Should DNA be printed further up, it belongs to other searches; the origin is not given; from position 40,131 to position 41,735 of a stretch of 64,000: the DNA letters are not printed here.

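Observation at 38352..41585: Candidate sphingoid-base/aminolipid operon: Spt-like alpha-oxoamine synthase + CerR-like NAD reductase + HAD phosphatase + START-fold lipid binder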

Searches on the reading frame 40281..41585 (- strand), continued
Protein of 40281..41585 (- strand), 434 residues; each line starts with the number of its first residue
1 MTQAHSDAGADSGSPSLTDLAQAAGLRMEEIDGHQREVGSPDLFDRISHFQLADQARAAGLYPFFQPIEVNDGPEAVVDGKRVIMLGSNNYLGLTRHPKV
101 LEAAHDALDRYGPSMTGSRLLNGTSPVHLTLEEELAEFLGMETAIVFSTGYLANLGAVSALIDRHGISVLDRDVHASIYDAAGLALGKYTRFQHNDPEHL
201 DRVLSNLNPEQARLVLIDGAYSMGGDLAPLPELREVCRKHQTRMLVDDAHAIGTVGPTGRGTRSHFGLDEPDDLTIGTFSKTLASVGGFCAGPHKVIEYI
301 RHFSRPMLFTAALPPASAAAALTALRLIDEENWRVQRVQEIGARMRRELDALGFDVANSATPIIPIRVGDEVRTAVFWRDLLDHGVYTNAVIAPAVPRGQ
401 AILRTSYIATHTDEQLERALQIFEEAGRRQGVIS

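Call 23: search_protein_families(library=pfam, proteins=[L043:11279-12304:-, L043:12308-13513:-, L043:13718-15001:+, L044:3911-4855:-, L044:4842-5303:-, L066:11194-12882:+, L068:11172-11606:-, L068:11699-12556:+, L057:8758-9744:-, L057:11473-12378:+], max_evalue=0.001)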
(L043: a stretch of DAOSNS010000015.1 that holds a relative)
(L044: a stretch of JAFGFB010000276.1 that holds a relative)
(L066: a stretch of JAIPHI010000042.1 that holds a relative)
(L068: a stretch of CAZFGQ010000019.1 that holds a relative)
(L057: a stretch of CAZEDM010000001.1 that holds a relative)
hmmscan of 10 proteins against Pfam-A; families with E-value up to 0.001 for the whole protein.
L043:11279-12304:- (341 aa): 8 families
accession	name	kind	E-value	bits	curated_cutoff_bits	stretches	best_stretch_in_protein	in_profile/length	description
PF13484.11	Fer4_16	-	6.7e-25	88.1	30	1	185-249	1-66/66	4Fe-4S double cluster binding domain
PF08331.15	QueG_DUF1730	-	5e-17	62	25.1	1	58-132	1-77/77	Epoxyqueuosine reductase QueG, DUF1730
PF13646.12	HEAT_2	-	1.9e-05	25.3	27.7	1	298-340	17-58/88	HEAT repeats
PF12838.12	Fer4_7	-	9.8e-05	23.2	27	1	185-249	1-51/52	4Fe-4S dicluster domain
PF13183.11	Fer4_8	-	0.00014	22.8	27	0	184-199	52-67/68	4Fe-4S dicluster domain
PF00037.32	Fer4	-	0.00033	20.8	21.1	0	186-201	8-23/24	4Fe-4S binding domain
PF13237.11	Fer4_10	-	0.00044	20.6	25.5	0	185-198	8-21/53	4Fe-4S dicluster domain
PF12837.12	Fer4_6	-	0.00055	20.2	25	0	185-201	8-24/24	4Fe-4S binding domain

L043:12308-13513:- (401 aa): 0 families

L043:13718-15001:+ (427 aa): 3 families
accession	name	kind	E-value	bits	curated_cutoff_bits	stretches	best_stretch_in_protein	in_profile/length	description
PF00587.30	tRNA-synt_2b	-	1.7e-40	139.4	29.3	1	223-402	6-179/179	tRNA synthetase class II core domain (G, H, P, S and T)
PF02403.27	Seryl_tRNA_N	-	7e-32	110.3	28.2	1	1-107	1-108/108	Seryl-tRNA synthetase N-terminal domain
PF25014.1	NET2A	-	0.0006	20.2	33.1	1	27-94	137-202/235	NET2A-like domain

L044:3911-4855:- (314 aa): 2 families
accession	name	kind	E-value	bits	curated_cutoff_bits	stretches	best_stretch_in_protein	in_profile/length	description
PF01715.23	IPPT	-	2.3e-77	260.4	23.6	1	50-287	1-240/243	IPP transferase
PF01745.22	IPT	-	3.9e-08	33.4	20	1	18-73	4-59/233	Isopentenyl transferase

L044:4842-5303:- (153 aa): 1 family
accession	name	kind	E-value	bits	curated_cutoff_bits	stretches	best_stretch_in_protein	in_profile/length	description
PF02021.23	UPF0102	-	3.4e-20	72.6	23.6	1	33-107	1-71/80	Uncharacterised protein family UPF0102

L066:11194-12882:+ (562 aa): 6 families
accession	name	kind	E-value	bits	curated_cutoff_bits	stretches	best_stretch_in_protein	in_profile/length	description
PF13205.12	Big_5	-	8.2e-32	110.5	23.6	2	38-138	1-105/105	Bacterial Ig-like domain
PF14686.12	fn3_3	-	1.6e-09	37.8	24.4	1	482-520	18-54/75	Polysaccharide lyase family 4, domain II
PF13620.12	CarboxypepD_reg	-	1.6e-07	32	32.3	0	477-520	14-57/82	Carboxypeptidase regulatory-like domain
PF17210.9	SdrD_B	-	1.2e-06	29.1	29.7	0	472-521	20-68/112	SdrD B-like domain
PF23193.1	NOMO_3rd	-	5.1e-06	27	27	0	182-213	60-91/120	NOMO third transthyretin-like domain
PF04234.18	CopC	-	0.00031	22.1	23.3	0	355-413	3-53/92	CopC domain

L068:11172-11606:- (144 aa): 1 family
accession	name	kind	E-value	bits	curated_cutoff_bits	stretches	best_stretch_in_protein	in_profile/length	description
PF03692.20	CxxCxxCC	-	1.5e-14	54.9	23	1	10-115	1-85/85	Putative zinc- or iron-chelating domain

L068:11699-12556:+ (285 aa): 6 families
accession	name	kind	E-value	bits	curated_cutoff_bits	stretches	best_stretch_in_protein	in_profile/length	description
PF00583.31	Acetyltransf_1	-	9.4e-17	61.8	20.7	1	188-270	31-116/116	Acetyltransferase (GNAT) family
PF13508.13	Acetyltransf_7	-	1.5e-13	51.3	27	1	191-272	4-84/84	Acetyltransferase (GNAT) domain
PF13673.13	Acetyltransf_10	-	2.2e-09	37.8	23.6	1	184-274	23-111/128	Acetyltransferase (GNAT) domain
PF08445.16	FR47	-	5.4e-09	36.4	22.1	1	215-274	22-81/86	FR47-like protein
PF13302.13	Acetyltransf_3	-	2e-05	25.8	25.4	1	197-271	61-138/138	Acetyltransferase (GNAT) domain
PF14542.12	Acetyltransf_CG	-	0.00051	20.6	30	0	199-251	9-61/80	GCN5-related N-acetyl-transferase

L057:8758-9744:- (328 aa): 8 families
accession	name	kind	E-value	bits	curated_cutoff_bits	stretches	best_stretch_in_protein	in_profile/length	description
PF01370.27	Epimerase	-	1.2e-42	146.4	20.9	1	5-223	1-236/240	NAD dependent epimerase/dehydratase family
PF01073.25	3Beta_HSD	-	9.7e-30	104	22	1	6-232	1-247/280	3-beta hydroxysteroid dehydrogenase/isomerase family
PF16363.11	GDP_Man_Dehyd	-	1.6e-25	90.7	27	1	6-318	1-332/332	GDP-mannose 4,6 dehydratase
PF04321.23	RmlD_sub_bind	-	7.5e-21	74.9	27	1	5-249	3-235/287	RmlD substrate binding domain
PF07993.18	NAD_binding_4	-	1.1e-19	71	20.1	2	60-174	82-213/258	Male sterility protein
PF13460.12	NAD_binding_10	-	6.4e-19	69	27.2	1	9-167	1-145/184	NAD(P)H-binding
PF05368.20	NmrA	-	1.5e-10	41.6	27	1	5-115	5-107/298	NmrA-like family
PF02719.21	Polysacc_synt_2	-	6.2e-10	39.2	20.2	1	6-122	2-135/293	Polysaccharide biosynthesis protein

L057:11473-12378:+ (301 aa): 3 families
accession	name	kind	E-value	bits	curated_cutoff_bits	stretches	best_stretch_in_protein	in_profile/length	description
PF00924.24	MS_channel_2nd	-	4.4e-16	59.2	20.2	1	111-174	2-67/68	Mechanosensitive ion channel, beta-domain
PF21082.3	MS_channel_3rd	-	4.4e-11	43.5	21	1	181-268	2-88/88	Mechanosensitive ion channel MscS, C-terminal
PF21088.3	MS_channel_1st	-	4.4e-09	36.6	23.1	1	69-109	2-42/42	Mechanosensitive ion channel, transmembrane helices 2/3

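Call 25: search_protein_families(library=ncbifam, proteins=[L073:11243-12364:+, L076:11041-12006:+, L073:10007-11200:+, L057:8758-9744:-], max_evalue=0.001)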
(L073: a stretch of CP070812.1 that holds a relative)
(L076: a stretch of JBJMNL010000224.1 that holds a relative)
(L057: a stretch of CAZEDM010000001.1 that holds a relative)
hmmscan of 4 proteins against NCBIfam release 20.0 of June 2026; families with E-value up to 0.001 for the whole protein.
L073:11243-12364:+ (373 aa): 0 families

L076:11041-12006:+ (322 aa): 21 families
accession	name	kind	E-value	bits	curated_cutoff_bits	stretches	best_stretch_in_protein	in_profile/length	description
TIGR03466.1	HpnA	hypoth_equivalog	2e-45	155.1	367.65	1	3-321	3-326/327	hopanoid-associated sugar epimerase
NF052578.1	StrlDmthSdmBMthl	equivalog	2.3e-25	90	600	1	4-321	4-327/328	sterol demethylase protein SdmB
NF042422.1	oxyalk_red_OleD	equivalog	5.8e-24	85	580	1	4-315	4-327/329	2-alkyl-3-oxoalkanoate reductase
NF042423.1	oxyalk_red_Shew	equivalog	2.3e-19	69.6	580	1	4-310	12-329/331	2-alkyl-3-oxoalkanoate reductase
NF043036.1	ErythonDh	equivalog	8.8e-17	61.3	325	1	4-161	4-177/321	D-erythronate dehydrogenase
TIGR04180.1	EDH_00030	hypoth_equivalog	3e-16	59.3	475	1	4-168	2-180/297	NAD-dependent 4,6-dehydratase LegB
TIGR01181.1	dTDP_gluc_dehyt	equivalog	5.4e-16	58.6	365.1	1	67-321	76-316/321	dTDP-glucose 4,6-dehydratase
TIGR01214.1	rmlD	equivalog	7e-16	58.2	224.05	1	4-260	3-247/285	dTDP-4-dehydrorhamnose reductase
TIGR01746.1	Thioester-redct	subfamily_domain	7.2e-14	51.8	213.35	2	63-222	87-263/371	thioester reductase domain-containing protein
NF050030.1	thlkprotThyD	equivalog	4.8e-10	39.1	400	1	4-269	4-278/305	thylakoid membrane protein ThyD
TIGR01179.1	galE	equivalog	5.8e-10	38.5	262.3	1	4-149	3-157/332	UDP-glucose 4-epimerase GalE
TIGR01777.1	yfcH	hypoth_equivalog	9.9e-10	38.5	207.35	1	4-254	2-255/292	TIGR01777 family oxidoreductase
TIGR02197.1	heptose_epim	equivalog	2.1e-09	37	274.6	1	4-148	2-149/316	ADP-glyceromanno-heptose 6-epimerase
NF005539.0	PRK07201.1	equivalog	4.4e-09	35.6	549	1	4-165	4-179/657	SDR family oxidoreductase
NF047837.1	UDPAcbARedWbcJ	equivalog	6e-08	32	500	1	53-165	35-135/372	UDP-2-acetamido-2,6-beta-L-arabino-hexul-4-ose reductase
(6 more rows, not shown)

L073:10007-11200:+ (397 aa): 13 families
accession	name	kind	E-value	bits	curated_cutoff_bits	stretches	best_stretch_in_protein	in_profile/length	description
NF047600.1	SerpalmtaseCFB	equivalog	1e-155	518.3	640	1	3-395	5-393/395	serine palmitoyltransferase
NF047599.1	SerpalmtaseBetaP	equivalog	2.3e-122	408.5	500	1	1-394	1-393/394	serine palmitoyltransferase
TIGR00858.1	bioF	equivalog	1.9e-117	392.1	426.45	1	31-387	11-364/365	8-amino-7-oxononanoate synthase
TIGR01825.1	gly_Cac_T_rel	subfamily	2e-117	392.1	535.4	1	22-397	14-385/385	BioF/Kbl family PLP-dependent acyltransferase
NF005394.0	PRK06939.1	equivalog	3.5e-115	384.9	460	1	14-397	14-397/397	glycine C-acetyltransferase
NF047603.1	SerpalmtaseAlphaP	equivalog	6.4e-98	328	670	1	23-397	26-399/399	serine palmitoyltransferase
TIGR01822.1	2am3keto_CoA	equivalog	1.4e-95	320.6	493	1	36-397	32-393/393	glycine C-acetyltransferase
TIGR01821.1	5aminolev_synth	equivalog_domain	2.3e-73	247.4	338.55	1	42-395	45-398/402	5-aminolevulinate synthase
NF005526.0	PRK07179.1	equivalog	8.4e-70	235.4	428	1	41-393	54-398/407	alpha-hydroxyketone-type quorum-sensing autoinducer synthase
NF005697.0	PRK07505.1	subfamily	2.8e-37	128.3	342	1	43-393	50-401/405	hypothetical protein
NF004608.1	PRK05937.1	equivalog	5.2e-34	117.6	399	1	48-312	9-278/366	8-amino-7-oxononanoate synthase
NF000586.1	PRK00011.1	subfamily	0.0007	18.5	335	0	45-218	21-197/404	serine hydroxymethyltransferase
NF041364.1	GntC_guanitoxin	equivalog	0.00071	18.6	415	1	192-290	154-256/356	guanitoxin biosynthesis PLP-dependent (S)-gamma-hydroxy-L-arginine cyclodehydratase GntC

L057:8758-9744:- (328 aa): 33 families (the best 25 are shown)
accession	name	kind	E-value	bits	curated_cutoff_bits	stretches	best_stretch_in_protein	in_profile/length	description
TIGR03466.1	HpnA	hypoth_equivalog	1.4e-48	165.5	367.65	1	4-327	2-326/327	hopanoid-associated sugar epimerase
NF042423.1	oxyalk_red_Shew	equivalog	4.4e-34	118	580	1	4-316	10-329/331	2-alkyl-3-oxoalkanoate reductase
TIGR04180.1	EDH_00030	hypoth_equivalog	1.3e-29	103.2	475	1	6-248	2-259/297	NAD-dependent 4,6-dehydratase LegB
NF052578.1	StrlDmthSdmBMthl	equivalog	2e-29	103.4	600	1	5-327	3-327/328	sterol demethylase protein SdmB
NF042422.1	oxyalk_red_OleD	equivalog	4.4e-27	95.3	580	1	4-319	2-325/329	2-alkyl-3-oxoalkanoate reductase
TIGR01214.1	rmlD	equivalog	3.1e-21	75.7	224.05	1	5-281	2-261/285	dTDP-4-dehydrorhamnose reductase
TIGR01746.1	Thioester-redct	subfamily_domain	1.3e-20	74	213.35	2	65-241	87-277/371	thioester reductase domain-containing protein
TIGR01181.1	dTDP_gluc_dehyt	equivalog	5.2e-19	68.5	365.1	1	5-327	2-316/321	dTDP-glucose 4,6-dehydratase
TIGR01179.1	galE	equivalog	1.4e-18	66.8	262.3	1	5-149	2-154/332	UDP-glucose 4-epimerase GalE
TIGR01777.1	yfcH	hypoth_equivalog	2.8e-14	53.4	207.35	1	6-260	2-255/292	TIGR01777 family oxidoreductase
TIGR02197.1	heptose_epim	equivalog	1.2e-12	47.6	274.6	1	6-247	2-262/316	ADP-glyceromanno-heptose 6-epimerase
NF047837.1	UDPAcbARedWbcJ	equivalog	3.1e-12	46.1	500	1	4-171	2-136/372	UDP-2-acetamido-2,6-beta-L-arabino-hexul-4-ose reductase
TIGR03589.1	PseB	equivalog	3.7e-12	45.8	407.75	1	6-188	8-190/324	UDP-N-acetylglucosamine 4,6-dehydratase (inverting)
NF005539.0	PRK07201.1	equivalog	4.6e-12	45.5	549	1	6-244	4-265/657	SDR family oxidoreductase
NF041293.1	G6PDh_Azf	equivalog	1.1e-11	44.6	400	1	4-121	4-121/252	NAD-dependent glucose-6-phosphate dehydrogenase Azf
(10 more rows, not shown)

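Call 46: search_solved_structures(query=window:40281-41585:-, max_evalue=1e-80, show_alignments=5)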
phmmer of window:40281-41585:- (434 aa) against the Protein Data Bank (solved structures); distinct sequences matched with E-value up to 1e-80: 10.
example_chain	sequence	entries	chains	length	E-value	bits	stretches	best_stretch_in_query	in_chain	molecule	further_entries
8guh_A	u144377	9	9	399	7e-102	345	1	43-422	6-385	Serine palmitoyltransferase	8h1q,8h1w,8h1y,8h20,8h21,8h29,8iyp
3a2b_A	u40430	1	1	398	7.7e-102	344.8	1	43-422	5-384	Serine palmitoyltransferase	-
2x8u_A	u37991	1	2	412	2.3e-89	303.7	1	72-433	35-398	SERINE PALMITOYLTRANSFERASE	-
2jgt_A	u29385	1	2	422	1.2e-88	301.4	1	63-433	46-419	SERINE PALMITOYLTRANSFERASE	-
2jg2_A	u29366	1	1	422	1.3e-88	301.3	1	69-433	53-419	SERINE PALMITOYLTRANSFERASE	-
2w8j_A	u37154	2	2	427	1.3e-88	301.2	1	69-433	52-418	SERINE PALMITOYLTRANSFERASE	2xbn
2w8t_A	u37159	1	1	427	1.8e-88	300.8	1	69-433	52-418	SERINE PALMITOYLTRANSFERASE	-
2w8v_A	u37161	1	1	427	2.5e-88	300.3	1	69-433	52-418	SERINE PALMITOYLTRANSFERASE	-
2w8u_A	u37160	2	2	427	2.5e-88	300.3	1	69-433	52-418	SERINE PALMITOYLTRANSFERASE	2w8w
4bmk_A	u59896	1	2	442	1e-87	298.3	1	63-433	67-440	SERINE PALMITOYLTRANSFERASE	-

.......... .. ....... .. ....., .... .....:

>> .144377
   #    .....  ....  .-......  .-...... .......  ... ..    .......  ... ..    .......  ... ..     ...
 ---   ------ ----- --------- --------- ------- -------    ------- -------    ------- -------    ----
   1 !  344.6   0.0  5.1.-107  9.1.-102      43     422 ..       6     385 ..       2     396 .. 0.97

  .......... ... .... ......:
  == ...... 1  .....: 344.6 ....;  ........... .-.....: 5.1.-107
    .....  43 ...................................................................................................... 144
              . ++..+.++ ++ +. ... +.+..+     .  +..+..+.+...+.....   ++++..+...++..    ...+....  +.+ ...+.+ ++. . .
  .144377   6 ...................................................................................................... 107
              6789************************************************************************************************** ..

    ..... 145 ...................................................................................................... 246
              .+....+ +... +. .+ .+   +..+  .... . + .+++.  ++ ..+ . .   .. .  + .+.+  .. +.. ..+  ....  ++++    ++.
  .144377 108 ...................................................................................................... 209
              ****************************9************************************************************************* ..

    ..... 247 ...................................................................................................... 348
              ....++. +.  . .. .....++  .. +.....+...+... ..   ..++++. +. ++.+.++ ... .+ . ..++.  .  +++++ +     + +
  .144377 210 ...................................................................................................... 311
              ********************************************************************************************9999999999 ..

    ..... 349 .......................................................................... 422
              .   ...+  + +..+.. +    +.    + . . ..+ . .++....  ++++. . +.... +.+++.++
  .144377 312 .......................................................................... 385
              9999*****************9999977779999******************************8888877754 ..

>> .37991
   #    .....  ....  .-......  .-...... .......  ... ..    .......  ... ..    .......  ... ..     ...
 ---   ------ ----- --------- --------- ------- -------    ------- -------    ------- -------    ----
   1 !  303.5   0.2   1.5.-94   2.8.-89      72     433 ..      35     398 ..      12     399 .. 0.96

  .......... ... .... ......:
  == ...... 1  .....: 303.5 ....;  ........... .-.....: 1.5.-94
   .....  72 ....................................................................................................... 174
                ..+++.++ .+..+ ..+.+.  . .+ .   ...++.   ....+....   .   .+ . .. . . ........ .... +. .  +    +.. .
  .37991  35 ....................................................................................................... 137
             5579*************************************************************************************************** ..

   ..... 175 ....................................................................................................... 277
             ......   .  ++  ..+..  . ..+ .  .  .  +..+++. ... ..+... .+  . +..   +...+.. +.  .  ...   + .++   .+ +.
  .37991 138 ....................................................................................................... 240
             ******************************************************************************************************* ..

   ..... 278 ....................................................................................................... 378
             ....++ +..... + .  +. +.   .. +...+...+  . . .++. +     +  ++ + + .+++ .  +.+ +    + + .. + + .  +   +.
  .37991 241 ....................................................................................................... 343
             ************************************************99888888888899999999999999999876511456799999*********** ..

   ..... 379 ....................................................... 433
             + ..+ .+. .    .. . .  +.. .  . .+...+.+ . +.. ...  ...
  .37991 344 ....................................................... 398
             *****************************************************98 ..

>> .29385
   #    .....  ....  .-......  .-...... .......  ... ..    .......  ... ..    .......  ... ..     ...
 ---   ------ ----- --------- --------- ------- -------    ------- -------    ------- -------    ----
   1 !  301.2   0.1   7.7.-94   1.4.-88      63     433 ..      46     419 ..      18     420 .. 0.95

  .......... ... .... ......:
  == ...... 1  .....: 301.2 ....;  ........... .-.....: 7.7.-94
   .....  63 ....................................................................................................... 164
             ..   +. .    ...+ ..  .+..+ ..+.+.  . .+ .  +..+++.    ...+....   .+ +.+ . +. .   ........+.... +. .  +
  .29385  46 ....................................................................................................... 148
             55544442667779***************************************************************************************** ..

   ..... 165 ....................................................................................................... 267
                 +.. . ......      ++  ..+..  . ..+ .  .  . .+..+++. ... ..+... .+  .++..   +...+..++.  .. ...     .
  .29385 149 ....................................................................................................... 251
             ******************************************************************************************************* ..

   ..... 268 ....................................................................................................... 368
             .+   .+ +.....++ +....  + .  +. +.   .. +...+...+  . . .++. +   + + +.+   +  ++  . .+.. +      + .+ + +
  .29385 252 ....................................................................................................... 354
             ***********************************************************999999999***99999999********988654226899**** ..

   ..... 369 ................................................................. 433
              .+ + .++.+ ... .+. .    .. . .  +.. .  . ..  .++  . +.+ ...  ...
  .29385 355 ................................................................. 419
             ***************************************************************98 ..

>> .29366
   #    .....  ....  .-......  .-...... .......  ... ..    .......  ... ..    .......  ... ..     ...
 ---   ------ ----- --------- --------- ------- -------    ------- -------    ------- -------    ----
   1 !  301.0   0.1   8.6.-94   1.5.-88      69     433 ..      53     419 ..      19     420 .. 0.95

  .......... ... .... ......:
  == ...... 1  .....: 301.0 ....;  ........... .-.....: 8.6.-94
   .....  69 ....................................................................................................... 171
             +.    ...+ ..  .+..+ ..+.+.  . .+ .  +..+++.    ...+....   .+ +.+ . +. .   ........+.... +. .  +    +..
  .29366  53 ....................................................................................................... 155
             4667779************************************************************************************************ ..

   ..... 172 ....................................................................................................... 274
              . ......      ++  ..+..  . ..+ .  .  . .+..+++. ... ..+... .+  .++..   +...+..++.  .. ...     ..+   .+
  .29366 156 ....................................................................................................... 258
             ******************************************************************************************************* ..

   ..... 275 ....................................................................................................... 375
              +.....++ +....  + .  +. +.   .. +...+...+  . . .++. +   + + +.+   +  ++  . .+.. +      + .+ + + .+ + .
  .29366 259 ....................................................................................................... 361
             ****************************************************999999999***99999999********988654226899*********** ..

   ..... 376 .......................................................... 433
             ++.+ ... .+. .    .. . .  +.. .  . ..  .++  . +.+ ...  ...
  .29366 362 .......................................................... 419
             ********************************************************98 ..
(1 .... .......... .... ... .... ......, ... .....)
